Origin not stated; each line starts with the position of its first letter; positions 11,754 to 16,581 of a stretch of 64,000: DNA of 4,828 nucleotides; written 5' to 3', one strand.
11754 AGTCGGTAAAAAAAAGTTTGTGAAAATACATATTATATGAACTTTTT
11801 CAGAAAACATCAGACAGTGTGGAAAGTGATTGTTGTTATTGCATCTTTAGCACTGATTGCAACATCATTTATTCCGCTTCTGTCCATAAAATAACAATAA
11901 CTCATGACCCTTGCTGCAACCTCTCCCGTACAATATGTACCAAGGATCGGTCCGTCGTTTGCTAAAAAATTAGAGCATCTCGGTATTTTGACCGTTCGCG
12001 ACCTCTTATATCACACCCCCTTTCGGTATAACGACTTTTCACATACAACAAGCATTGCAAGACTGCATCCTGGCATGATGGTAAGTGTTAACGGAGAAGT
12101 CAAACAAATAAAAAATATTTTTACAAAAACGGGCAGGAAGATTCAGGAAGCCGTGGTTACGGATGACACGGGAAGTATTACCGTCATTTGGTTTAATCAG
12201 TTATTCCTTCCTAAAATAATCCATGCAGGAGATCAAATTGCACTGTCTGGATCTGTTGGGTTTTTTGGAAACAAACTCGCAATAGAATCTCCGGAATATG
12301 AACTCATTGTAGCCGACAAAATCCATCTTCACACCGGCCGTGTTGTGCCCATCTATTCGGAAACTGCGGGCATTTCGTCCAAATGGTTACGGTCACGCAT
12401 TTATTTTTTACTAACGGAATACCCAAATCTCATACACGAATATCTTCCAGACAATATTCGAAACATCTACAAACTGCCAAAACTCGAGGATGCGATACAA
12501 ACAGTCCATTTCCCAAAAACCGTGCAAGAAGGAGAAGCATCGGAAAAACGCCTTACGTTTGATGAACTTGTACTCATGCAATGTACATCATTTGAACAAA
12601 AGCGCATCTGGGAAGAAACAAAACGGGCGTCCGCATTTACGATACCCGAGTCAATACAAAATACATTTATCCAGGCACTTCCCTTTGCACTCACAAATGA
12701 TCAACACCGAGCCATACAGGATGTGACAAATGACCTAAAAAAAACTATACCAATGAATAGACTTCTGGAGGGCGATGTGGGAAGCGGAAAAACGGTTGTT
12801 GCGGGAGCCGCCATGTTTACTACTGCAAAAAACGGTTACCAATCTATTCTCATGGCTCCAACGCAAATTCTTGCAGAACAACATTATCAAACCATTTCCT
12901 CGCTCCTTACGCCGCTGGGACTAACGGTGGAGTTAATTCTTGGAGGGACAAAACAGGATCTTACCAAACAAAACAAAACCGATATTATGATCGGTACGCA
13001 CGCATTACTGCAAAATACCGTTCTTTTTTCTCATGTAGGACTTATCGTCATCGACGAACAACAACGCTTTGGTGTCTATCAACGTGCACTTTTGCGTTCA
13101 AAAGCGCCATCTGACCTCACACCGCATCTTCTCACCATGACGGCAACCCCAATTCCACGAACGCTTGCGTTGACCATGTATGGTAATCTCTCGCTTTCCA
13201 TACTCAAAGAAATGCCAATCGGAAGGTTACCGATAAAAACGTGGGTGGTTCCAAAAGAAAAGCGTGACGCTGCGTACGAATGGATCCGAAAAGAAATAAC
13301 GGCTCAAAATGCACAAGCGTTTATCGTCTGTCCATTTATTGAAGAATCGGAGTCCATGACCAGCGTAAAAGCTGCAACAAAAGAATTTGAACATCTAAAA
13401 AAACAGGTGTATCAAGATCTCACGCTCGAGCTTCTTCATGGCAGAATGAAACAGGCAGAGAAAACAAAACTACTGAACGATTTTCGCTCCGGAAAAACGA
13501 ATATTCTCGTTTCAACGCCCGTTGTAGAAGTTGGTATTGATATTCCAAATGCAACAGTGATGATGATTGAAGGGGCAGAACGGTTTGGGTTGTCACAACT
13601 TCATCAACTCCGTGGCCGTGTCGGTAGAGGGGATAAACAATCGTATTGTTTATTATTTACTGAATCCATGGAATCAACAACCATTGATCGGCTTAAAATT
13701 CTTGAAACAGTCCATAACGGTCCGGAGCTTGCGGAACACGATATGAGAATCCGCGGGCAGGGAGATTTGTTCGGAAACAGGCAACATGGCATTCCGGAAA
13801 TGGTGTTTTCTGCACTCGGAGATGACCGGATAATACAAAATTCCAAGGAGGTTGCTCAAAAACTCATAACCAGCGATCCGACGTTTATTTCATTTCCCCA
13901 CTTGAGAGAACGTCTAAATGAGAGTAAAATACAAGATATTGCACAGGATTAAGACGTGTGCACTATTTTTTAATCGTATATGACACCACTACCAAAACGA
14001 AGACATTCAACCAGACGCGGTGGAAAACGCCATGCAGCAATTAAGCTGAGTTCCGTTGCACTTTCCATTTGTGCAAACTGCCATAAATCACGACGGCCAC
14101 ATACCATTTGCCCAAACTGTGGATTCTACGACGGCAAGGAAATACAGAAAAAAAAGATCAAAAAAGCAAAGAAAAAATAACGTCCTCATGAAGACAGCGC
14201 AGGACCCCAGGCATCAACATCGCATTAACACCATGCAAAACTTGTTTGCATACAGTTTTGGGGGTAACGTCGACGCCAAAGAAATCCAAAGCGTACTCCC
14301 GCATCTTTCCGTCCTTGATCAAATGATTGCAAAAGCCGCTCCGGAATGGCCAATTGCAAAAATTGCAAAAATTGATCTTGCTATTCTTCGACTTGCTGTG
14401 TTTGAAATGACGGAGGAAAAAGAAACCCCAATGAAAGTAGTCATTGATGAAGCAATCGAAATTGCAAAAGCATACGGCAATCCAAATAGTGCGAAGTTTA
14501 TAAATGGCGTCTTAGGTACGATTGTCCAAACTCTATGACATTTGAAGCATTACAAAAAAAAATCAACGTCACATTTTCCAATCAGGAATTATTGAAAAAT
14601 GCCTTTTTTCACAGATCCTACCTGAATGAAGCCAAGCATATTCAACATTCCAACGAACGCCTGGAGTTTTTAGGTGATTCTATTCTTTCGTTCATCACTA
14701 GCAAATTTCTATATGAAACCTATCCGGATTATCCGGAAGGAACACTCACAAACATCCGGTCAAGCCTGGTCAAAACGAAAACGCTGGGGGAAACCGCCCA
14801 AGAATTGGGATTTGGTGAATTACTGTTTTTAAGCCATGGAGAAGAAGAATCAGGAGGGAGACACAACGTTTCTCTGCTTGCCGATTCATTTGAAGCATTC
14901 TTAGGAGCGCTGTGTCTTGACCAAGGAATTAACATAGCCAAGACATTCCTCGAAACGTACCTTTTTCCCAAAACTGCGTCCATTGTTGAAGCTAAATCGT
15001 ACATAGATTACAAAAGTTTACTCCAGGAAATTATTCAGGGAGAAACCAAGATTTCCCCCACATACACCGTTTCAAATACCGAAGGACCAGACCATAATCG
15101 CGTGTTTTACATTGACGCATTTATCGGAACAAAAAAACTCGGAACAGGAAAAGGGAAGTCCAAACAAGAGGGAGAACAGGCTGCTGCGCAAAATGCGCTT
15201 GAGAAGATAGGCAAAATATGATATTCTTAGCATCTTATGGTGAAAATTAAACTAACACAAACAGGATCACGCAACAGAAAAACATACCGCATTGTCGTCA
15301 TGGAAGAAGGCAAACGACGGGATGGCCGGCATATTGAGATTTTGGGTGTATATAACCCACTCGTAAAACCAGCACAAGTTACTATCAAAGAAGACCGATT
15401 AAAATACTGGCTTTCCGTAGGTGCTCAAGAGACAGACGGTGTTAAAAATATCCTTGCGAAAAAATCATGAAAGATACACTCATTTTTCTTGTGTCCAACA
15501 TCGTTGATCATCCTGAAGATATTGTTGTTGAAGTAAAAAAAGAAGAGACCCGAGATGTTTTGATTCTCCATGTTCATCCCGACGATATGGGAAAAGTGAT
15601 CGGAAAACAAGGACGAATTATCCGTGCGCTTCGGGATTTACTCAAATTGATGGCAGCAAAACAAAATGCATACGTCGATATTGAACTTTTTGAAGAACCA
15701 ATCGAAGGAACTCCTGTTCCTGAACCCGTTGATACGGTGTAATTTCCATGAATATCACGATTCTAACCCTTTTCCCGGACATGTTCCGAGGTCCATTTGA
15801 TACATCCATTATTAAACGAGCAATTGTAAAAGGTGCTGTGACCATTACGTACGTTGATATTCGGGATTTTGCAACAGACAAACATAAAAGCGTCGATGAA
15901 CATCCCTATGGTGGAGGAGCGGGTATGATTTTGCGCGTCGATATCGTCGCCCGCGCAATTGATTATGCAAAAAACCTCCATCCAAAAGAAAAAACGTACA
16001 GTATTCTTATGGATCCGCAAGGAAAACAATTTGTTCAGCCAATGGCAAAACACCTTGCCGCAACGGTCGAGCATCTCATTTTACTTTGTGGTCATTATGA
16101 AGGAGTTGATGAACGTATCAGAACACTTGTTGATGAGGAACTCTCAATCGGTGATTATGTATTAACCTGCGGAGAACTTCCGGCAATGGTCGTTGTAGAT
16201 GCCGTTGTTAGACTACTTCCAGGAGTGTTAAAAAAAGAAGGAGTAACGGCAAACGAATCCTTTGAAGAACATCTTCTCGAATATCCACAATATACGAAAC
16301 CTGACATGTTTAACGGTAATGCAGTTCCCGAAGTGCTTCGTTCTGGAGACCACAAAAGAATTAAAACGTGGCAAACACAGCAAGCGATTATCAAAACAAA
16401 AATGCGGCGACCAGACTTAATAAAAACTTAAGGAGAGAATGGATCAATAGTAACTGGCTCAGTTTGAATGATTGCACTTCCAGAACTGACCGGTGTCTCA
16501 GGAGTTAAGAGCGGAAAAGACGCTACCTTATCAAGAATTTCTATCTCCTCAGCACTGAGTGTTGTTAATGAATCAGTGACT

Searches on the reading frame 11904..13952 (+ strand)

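Call 62: search_protein_families(library=pfam, proteins=[window:11904-13952:+])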
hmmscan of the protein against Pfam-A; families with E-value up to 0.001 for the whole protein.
window:11904-13952:+ (682 aa): 11 families
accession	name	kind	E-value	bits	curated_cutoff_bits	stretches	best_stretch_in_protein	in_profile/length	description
PF00270.35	DEAD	-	5e-24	85.4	26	1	265-421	2-164/167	DEAD/DEAH box helicase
PF17191.10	RecG_wedge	-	2e-21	76.7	23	1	8-164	1-153/162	RecG wedge domain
PF00271.37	Helicase_C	-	2.2e-21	76.6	23.5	1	459-575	4-108/110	Helicase conserved C-terminal domain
PF04851.21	ResIII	-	4.7e-11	43.3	22.5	1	262-416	3-162/164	Type III restriction enzyme, res subunit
PF01336.31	tRNA_anti-codon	-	8.3e-09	35.7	27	1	60-135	1-68/75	OB-fold nucleic acid binding domain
PF22590.2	Cas3-like_C_2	-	2.9e-07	31.2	27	1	485-576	9-104/106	CRISPR-associated nuclease/helicase Cas3, C-terminal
PF19833.4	RecG_dom3_C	-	7.1e-06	26.4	26.8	1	605-663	3-63/87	ATP-dependent DNA helicase RecG, domain 3, C-terminal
PF07517.20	SecA_DEAD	-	0.00018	21.3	24.6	1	287-367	94-175/290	SecA DEAD-like domain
PF16203.11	ERCC3_RAD25_C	-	0.00047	20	27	1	501-579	75-154/248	ERCC3/RAD25/XPB C-terminal helicase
PF13604.12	AAA_30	-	0.00066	19.9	27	1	263-400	2-111/191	AAA domain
PF11731.14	Cdd1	-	0.00082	20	25.5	0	9-41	8-40/86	Pathogenicity locus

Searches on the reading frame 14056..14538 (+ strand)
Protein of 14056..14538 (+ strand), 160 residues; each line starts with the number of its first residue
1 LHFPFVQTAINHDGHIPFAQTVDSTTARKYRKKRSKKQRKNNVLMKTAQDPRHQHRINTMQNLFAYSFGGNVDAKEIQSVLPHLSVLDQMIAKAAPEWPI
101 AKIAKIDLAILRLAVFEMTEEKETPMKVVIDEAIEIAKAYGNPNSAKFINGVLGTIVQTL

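Call 83: search_protein_families(library=pfam, proteins=[window:14056-14538:+], max_evalue=0.0001)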
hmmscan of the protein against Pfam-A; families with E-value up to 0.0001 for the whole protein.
window:14056-14538:+ (160 aa): 1 family
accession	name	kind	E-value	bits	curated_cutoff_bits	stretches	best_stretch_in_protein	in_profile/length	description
PF01029.23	NusB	-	1.8e-25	90.3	23.1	1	78-157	53-132/133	NusB family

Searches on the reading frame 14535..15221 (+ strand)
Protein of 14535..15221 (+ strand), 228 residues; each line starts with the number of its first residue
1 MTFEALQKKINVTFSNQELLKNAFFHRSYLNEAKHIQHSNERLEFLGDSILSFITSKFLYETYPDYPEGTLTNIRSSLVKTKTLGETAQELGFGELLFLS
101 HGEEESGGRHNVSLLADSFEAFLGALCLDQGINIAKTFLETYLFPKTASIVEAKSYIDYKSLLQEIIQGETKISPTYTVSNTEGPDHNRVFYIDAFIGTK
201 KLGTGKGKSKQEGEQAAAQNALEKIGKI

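Call 83: search_protein_families(library=pfam, proteins=[window:14535-15221:+], max_evalue=0.0001)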
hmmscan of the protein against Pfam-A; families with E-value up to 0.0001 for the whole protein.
window:14535-15221:+ (228 aa): 4 families
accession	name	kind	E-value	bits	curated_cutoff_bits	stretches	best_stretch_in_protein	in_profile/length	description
PF14622.11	Ribonucleas_3_3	-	7.9e-35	120.2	35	1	16-146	1-127/128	Ribonuclease-III-like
PF00636.31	Ribonuclease_3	-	1e-23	84.5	27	1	41-131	1-102/102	Ribonuclease III domain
PF00035.32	dsrm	-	8.5e-16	58.7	23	1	159-224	1-65/66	Double-stranded RNA binding motif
PF22935.1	RM44_endonuclase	-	1.9e-12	47.9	27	1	5-126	8-139/139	Large ribosomal subunit protein mL44, endonuclease domain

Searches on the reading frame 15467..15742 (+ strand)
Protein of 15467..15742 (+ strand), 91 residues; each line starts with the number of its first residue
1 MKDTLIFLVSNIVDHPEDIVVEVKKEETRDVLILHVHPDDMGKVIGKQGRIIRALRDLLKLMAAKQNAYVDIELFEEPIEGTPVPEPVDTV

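Call 83: search_protein_families(library=pfam, proteins=[window:15467-15742:+], max_evalue=0.0001)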
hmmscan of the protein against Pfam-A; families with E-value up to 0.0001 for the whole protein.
window:15467-15742:+ (91 aa): 3 families
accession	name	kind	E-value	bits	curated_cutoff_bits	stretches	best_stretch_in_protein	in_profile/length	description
PF13083.13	KH_KhpA-B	-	3.3e-22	78.6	32.1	1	2-73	1-72/73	KhpA/KhpB, KH domain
PF00013.35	KH_1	-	9.2e-05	22.6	21.5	0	33-57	3-27/66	KH domain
PF07650.23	KH_2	-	9.4e-05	22.6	22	0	26-73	21-71/78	KH domain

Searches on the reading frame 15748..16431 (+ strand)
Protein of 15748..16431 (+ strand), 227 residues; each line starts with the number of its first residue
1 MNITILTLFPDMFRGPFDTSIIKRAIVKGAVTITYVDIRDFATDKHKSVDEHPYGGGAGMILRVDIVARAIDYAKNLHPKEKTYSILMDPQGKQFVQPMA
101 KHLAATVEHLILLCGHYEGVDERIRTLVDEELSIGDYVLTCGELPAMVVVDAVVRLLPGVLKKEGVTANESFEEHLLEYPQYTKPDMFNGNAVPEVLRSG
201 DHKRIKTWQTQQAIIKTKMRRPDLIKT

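Call 83: search_protein_families(library=pfam, proteins=[window:15748-16431:+], max_evalue=0.0001)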
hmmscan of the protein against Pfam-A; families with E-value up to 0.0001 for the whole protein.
window:15748-16431:+ (227 aa): 1 family
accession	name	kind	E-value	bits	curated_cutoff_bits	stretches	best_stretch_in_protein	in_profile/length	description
PF01746.26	tRNA_m1G_MT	-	3.8e-56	190.4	27.3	1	23-222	2-195/195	tRNA (Guanine-1)-methyltransferase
